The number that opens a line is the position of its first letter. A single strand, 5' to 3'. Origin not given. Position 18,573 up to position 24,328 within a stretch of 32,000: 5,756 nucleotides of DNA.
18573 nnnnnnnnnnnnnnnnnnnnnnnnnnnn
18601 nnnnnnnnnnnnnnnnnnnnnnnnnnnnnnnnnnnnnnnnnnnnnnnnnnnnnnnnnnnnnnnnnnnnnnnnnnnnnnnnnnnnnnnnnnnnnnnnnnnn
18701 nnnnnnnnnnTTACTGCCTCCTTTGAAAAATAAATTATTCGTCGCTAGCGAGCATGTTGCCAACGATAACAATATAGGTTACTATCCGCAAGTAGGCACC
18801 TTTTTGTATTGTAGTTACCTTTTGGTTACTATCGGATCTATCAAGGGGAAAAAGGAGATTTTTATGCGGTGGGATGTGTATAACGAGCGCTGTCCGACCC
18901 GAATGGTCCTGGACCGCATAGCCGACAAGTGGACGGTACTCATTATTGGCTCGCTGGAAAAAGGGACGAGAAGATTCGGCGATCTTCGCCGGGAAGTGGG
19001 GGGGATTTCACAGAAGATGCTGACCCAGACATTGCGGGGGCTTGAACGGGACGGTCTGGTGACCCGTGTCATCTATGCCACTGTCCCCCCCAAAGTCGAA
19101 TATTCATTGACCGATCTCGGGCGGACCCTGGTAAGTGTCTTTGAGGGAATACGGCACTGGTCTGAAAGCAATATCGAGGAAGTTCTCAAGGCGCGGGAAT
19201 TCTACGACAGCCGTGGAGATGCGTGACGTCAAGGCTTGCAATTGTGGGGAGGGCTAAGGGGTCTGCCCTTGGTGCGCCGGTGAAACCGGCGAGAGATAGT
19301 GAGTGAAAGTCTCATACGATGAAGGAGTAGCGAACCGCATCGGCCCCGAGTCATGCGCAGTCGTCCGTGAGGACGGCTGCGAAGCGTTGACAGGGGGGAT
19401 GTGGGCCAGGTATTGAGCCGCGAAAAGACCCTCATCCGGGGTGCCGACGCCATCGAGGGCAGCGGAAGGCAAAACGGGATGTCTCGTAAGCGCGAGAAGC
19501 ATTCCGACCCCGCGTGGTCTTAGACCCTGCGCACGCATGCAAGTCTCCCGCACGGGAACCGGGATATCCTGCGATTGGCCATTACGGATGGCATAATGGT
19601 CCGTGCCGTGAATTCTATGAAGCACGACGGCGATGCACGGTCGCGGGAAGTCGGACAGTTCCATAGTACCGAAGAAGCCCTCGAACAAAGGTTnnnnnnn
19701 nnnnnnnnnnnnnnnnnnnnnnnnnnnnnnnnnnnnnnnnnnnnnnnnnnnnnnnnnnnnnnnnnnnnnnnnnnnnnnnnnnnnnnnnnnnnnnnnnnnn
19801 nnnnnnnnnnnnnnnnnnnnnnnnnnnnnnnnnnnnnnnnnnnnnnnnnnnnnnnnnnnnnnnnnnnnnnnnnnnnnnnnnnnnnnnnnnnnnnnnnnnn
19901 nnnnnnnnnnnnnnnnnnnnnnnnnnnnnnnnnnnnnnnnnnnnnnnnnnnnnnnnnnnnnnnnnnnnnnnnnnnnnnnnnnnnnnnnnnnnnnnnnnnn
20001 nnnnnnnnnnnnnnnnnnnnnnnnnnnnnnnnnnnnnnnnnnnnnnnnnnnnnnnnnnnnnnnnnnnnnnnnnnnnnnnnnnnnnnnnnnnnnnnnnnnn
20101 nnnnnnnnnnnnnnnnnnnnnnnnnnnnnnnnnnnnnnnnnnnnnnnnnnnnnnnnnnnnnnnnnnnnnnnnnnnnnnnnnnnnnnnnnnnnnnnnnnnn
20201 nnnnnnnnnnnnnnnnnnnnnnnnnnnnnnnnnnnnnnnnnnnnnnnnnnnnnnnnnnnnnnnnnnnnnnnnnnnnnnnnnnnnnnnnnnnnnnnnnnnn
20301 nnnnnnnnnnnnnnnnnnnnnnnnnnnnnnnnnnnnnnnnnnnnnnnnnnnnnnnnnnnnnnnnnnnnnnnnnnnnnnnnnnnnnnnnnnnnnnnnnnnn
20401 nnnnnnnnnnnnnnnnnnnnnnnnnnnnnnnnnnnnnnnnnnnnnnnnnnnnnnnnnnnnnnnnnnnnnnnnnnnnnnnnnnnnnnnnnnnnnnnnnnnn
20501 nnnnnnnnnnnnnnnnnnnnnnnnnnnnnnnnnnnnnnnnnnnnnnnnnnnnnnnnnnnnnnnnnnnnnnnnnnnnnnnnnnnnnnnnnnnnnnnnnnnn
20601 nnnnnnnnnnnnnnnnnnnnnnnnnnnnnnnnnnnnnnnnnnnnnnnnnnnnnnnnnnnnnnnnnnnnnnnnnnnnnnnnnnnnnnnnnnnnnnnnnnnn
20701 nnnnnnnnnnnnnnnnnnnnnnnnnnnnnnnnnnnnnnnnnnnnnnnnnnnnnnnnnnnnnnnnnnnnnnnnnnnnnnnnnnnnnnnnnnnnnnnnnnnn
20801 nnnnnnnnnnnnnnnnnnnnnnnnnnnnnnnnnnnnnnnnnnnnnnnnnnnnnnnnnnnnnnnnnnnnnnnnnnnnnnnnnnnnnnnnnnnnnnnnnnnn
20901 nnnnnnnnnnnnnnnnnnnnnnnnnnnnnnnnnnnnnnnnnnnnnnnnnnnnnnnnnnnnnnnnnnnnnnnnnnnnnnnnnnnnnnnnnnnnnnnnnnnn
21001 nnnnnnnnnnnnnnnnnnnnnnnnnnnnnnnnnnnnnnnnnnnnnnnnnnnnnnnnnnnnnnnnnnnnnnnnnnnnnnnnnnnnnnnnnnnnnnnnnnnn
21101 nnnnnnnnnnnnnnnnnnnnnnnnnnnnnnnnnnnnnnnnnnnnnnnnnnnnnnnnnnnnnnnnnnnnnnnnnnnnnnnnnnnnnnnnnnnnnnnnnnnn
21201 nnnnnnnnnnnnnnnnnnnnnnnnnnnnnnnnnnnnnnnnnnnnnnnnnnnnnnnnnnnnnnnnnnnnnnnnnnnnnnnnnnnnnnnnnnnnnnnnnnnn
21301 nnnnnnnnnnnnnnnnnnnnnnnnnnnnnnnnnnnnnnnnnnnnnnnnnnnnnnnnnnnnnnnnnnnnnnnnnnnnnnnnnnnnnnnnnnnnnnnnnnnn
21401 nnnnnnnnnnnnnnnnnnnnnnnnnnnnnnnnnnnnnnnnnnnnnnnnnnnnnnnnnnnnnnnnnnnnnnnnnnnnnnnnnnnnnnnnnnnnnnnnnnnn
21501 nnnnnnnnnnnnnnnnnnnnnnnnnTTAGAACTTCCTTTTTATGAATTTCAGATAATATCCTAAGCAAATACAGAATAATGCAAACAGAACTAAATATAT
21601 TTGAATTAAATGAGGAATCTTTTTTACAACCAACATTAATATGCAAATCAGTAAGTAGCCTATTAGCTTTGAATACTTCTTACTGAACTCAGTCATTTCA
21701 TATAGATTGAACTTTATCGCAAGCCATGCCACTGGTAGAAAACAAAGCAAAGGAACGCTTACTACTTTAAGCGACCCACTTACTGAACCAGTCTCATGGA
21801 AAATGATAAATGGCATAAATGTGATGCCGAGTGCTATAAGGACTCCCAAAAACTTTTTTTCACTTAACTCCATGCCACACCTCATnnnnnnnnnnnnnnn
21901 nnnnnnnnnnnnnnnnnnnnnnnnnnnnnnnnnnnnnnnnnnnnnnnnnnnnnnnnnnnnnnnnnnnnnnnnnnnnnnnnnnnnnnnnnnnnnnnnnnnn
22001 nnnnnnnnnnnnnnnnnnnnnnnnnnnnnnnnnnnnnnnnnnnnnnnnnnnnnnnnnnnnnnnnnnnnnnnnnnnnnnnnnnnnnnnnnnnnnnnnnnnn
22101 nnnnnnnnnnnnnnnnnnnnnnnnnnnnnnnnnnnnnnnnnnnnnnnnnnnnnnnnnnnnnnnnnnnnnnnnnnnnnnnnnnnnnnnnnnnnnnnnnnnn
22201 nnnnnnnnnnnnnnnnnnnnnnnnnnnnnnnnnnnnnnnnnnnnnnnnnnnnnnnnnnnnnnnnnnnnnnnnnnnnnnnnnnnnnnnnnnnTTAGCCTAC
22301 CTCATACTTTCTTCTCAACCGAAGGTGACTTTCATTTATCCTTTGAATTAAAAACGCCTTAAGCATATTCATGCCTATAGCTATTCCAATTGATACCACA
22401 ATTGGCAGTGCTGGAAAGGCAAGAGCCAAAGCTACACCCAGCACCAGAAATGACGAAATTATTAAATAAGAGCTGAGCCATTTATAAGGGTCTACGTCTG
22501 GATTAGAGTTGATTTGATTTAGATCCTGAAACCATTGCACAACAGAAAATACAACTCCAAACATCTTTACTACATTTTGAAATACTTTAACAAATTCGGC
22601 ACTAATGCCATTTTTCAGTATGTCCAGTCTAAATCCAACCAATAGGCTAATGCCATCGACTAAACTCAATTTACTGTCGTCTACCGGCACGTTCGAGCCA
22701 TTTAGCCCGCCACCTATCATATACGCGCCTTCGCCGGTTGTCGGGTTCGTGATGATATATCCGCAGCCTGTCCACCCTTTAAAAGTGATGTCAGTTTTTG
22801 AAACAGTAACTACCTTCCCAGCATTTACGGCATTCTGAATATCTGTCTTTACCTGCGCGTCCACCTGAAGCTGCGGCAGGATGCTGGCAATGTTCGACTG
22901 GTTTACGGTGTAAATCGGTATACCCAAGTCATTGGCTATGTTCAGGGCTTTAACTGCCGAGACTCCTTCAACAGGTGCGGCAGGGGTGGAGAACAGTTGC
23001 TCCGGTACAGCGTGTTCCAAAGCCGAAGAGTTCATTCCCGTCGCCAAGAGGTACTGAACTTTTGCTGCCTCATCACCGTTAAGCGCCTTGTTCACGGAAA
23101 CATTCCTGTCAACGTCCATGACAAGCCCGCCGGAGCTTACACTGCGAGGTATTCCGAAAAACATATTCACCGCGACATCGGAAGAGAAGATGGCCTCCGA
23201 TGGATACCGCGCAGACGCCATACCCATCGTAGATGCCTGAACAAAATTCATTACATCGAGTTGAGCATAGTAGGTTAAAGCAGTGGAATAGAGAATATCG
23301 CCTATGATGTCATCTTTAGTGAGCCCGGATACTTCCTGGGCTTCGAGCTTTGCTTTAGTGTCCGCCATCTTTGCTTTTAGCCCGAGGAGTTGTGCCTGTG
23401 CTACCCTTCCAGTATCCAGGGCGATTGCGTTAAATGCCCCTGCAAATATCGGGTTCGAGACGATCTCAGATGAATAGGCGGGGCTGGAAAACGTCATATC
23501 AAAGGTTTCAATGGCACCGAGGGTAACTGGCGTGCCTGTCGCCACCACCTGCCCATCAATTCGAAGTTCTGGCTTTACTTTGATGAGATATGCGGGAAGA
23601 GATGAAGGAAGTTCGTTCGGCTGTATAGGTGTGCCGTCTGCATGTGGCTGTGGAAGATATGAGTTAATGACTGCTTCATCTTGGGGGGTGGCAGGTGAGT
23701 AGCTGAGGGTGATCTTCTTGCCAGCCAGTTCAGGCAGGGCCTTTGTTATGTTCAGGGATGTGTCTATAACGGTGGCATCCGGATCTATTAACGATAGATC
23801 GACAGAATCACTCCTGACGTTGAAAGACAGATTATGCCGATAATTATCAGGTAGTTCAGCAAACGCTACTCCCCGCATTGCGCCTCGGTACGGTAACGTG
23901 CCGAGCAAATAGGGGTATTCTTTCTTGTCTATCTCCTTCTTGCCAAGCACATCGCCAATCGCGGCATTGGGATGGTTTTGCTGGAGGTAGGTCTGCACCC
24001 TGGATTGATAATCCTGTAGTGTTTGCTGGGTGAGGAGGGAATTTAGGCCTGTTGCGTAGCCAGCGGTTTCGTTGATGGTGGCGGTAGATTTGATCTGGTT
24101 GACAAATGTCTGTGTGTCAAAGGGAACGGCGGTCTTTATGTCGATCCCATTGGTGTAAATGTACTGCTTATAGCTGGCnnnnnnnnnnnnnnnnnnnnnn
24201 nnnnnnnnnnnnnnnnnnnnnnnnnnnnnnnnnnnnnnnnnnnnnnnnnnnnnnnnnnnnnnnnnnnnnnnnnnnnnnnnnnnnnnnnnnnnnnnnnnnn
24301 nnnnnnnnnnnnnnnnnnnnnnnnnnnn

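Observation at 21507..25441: Outsized ~4-kb three-gene cassette: a 1032-aa exported giant plus two paralogous small membrane proteins, a candidate uncharacterised system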

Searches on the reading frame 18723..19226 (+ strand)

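Call 31: search_protein_families(library=pfam, proteins=[window:18723-19226:+], max_evalue=0.01)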
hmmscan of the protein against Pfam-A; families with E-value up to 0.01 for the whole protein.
window:18723-19226:+ (167 aa): 1 family
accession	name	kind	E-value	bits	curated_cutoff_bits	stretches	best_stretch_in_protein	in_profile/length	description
PF01638.23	HxlR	-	4e-30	104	20.8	1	66-153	2-89/91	HxlR-like helix-turn-helix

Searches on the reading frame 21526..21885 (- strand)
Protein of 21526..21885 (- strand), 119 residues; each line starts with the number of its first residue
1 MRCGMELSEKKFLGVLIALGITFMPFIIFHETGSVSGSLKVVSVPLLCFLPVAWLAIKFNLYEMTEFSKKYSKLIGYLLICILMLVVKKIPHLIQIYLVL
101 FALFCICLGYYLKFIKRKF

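Call 5: search_protein_families(library=pfam, proteins=[window:21526-21885:-], max_evalue=0.1)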
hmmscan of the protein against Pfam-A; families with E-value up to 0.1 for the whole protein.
window:21526-21885:- (119 aa): 0 families

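Call 12: search_protein_families(library=ncbifam, proteins=[window:21526-21885:-], max_evalue=0.1)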
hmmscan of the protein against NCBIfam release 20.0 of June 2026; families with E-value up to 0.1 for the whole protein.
window:21526-21885:- (119 aa): 1 family
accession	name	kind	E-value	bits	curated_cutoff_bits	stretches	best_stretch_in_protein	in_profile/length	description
NF041796.2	Ced_CedA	equivalog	0.016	14.8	330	1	11-111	143-245/259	DNA import protein CedA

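Call 13: search_protein_families(library=padloc, proteins=[window:21526-21885:-], max_evalue=0.1)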
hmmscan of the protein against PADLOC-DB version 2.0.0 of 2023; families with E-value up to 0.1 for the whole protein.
window:21526-21885:- (119 aa): 0 families

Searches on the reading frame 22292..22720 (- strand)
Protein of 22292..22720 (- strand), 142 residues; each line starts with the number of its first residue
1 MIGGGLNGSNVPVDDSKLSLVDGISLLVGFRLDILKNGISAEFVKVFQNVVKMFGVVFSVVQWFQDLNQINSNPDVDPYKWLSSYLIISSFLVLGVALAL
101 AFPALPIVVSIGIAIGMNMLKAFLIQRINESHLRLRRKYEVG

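Call 42: search_protein_families(library=pfam, proteins=[window:22292-22720:-], max_evalue=0.01)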
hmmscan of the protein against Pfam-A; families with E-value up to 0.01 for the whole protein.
window:22292-22720:- (142 aa): 0 families

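Call 66: search_protein_representatives(protein=window:22295-22705:-)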
Query: 137 residues. Proteins with E-value up to 0.001 (for the whole library): 2; up to 1e-10: 2; up to 1e-30: 0. The best 2 are listed.
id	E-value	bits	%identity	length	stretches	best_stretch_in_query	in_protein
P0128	3.1e-19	85.7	43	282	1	19-136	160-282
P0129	2.7e-12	63.3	45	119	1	40-124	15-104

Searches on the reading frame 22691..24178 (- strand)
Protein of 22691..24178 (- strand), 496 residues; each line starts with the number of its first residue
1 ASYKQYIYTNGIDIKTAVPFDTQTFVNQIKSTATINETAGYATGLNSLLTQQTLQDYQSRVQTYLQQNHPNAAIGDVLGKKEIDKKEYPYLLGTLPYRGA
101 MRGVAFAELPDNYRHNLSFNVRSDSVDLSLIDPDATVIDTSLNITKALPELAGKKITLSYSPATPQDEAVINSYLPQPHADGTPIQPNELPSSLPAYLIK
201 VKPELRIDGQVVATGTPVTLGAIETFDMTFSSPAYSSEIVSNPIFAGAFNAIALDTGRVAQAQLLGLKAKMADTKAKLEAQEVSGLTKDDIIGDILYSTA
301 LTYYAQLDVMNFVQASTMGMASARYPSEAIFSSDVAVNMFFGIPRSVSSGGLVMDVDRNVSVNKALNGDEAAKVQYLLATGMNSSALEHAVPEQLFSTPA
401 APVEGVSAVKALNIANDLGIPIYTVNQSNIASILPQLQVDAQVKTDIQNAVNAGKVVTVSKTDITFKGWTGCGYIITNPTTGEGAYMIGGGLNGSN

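Call 78: predict_structure(alignment_id=A6)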
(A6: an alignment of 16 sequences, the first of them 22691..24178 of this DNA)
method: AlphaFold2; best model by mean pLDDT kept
length: 496 residues; sequences in the alignment: 16
mean_pLDDT: 58.2   pTM: 0.42
mean pLDDT of the five models: 58.2, 57.3, 52.8, 50.1, 48.8
residues with pLDDT >= 90: 23; 70-90: 129; 50-70: 147; < 50: 197
segments of 3 or more residues with pLDDT < 50: 1-10, 77-89, 94-109, 125-127, 130-132, 135-139, 249-268, 283-366, 382-398, 400-403, 488-496
pLDDT, mean of each block of 10 residues (from residue 1): 32 65 76 73 71 78 75 50 40 44 38 63 56 49 68 66 72 60 54 60 76 79 69 55 60 41 45 51 46 46 37 39 36 33 33 38 48 54 48 45 56 82 93 91 85 87 77 75 52 30
secondary structure, 60 per line:
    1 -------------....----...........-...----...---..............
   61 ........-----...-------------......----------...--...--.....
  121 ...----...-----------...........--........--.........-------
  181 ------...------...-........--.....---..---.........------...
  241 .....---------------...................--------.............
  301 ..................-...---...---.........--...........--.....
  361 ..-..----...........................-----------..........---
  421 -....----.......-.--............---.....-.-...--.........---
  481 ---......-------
elements in order: H14-17 H22-32 E34-36 E41-43 H47-68 E90-95 E116-123 E142-147 H148-151 E155-162 H165-173 E200-207 E210-214 E223-231 E238-245 H261-279 H288-318 E320-322 E332-340 E343-353 H356-362 H370-396 H408-417 E422-425 H430-436 H441-452 E456-460 E464-466 E469-477 E484-489

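Call 80: fold_search(model_id=the predicted structure, library=pdb)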
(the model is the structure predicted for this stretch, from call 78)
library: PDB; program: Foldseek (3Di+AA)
matches with E <= 10: 401; with E <= 0.001: 0
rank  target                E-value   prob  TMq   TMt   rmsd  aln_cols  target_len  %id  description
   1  9hj8_A                1.9e-01  0.04  0.07  0.07  27.8       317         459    8  TRPML1 in complex with compound 5 (released 2025-06-04)
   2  9hj6_A                2.0e-01  0.04  0.07  0.07  27.1       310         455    8  TRPML1 in complex with compound 2 (released 2025-06-04)
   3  8qox_B                2.2e-01  0.06  0.08  0.09  37.1       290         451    8  Two-component assembly of SlaA and SlaB S-layer proteins of Sulfolobus acidocaldarius (released 2024-02-21)
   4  9hl8_A                2.6e-01  0.03  0.06  0.07  27.3       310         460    8  TRPML1 in complex with compound 8 (released 2025-06-04)
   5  3eif                  2.9e-01  0.05  0.07  0.04  17.4       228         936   10  1.9 angstrom crystal structure of the active form of the C5a peptidase from Streptococcus pyogenes (ScpA) (released 2009-02-24)
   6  3qb7_D                3.1e-01  0.03  0.07  0.14  26.3       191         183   11  Interleukin-4 mutant RGA bound to cytokine receptor common gamma (released 2012-04-25)
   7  9gpe_A                3.7e-01  0.23  0.09  0.08  11.1       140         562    6  ManDH5 E303Q in complex with mannotetraose after co-crystalliztion with mannotetraose at 1.6 angstroms resolution a be (released 2025-09-17)
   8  9gmj                  4.3e-01  0.21  0.09  0.08  11.1       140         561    6  The crystal structure of ManDH5 Selenomethionine derivative at 1.6 Angstroms resolution - a beta-D-Mannanase of GH5 fami (released 2025-09-10)
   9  9hld_A                4.3e-01  0.02  0.08  0.09  29.4       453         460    8  TRPML1 in complex with compound 13 (released 2025-06-04)
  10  7yzx_A                5.1e-01  0.03  0.06  0.04  18.6       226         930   11  ScpA from Streptococcus pyogenes, D783A mutant. (released 2022-08-31)
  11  5tja                  5.1e-01  0.02  0.06  0.11  26.1       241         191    8  I-II linker of TRPML1 channel at pH 6 (released 2017-01-25)
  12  9hlc_A                5.1e-01  0.02  0.07  0.08  29.5       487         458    9  TRPML1 in complex with compound 11 (released 2025-06-04)
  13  6xi3                  5.4e-01  0.04  0.06  0.07  23.7       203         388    7  Crystal structure of tetra-tandem repeat in extending region of large adhesion protein (released 2020-10-14)
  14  9hlb_A                5.4e-01  0.01  0.06  0.06  28.7       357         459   10  TRPML1 in complex with compound 10 (released 2025-06-04)
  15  9gpa                  5.8e-01  0.20  0.09  0.08  10.9       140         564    6  ManDH5- a beta-D-Mannanase of GH5 family from Dictyoglomus thermophilium (released 2025-09-17)
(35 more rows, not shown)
